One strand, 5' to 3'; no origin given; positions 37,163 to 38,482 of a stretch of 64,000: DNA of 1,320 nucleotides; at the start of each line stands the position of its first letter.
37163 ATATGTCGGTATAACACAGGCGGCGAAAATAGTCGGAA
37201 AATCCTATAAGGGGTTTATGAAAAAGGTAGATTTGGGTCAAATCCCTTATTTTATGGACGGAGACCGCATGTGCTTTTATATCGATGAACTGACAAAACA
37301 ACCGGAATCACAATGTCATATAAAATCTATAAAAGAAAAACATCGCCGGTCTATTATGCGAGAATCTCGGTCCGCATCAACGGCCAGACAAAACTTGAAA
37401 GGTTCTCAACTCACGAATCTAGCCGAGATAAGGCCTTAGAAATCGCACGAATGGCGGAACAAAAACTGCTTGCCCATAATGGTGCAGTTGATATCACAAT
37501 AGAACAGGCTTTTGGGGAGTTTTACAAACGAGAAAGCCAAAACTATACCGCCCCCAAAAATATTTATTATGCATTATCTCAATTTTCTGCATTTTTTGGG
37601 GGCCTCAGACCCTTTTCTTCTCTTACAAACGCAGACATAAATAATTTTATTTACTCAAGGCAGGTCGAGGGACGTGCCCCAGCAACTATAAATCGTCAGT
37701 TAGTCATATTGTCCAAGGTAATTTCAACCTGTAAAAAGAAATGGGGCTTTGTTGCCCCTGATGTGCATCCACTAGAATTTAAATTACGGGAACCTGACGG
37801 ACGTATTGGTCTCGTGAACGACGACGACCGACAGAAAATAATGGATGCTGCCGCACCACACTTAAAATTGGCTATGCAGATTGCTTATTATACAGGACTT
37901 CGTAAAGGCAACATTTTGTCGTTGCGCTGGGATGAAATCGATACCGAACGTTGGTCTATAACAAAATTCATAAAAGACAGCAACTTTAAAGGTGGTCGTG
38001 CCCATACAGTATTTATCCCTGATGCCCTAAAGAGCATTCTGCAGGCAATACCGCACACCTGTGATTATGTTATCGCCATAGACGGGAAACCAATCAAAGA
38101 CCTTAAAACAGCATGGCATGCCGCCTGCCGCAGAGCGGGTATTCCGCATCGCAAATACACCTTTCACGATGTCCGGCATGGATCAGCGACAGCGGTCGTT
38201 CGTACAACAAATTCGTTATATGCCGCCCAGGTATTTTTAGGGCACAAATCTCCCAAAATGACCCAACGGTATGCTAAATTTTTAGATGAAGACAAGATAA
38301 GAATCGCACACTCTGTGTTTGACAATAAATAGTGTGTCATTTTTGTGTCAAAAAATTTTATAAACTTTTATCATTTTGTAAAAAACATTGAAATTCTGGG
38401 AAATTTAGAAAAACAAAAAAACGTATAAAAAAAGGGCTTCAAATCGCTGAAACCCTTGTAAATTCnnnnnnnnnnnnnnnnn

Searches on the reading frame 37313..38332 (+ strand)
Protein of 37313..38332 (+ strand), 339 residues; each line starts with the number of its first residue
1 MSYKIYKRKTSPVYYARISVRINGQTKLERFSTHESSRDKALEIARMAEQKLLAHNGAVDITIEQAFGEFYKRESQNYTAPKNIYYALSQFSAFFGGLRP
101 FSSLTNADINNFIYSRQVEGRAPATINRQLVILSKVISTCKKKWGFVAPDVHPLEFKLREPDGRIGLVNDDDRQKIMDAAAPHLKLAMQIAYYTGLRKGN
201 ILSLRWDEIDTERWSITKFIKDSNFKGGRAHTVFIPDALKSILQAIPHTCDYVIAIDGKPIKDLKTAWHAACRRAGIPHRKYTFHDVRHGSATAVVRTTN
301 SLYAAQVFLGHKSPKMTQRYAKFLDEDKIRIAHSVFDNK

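Call 77: search_protein_families(library=pfam, proteins=[window:37313-38332:+], max_evalue=0.00001)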
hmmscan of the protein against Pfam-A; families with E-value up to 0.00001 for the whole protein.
window:37313-38332:+ (339 aa): 1 family
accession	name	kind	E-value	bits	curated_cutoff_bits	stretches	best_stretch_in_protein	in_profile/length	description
PF00589.27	Phage_integrase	-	1e-23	84.4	27.1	1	171-323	6-168/172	Phage integrase family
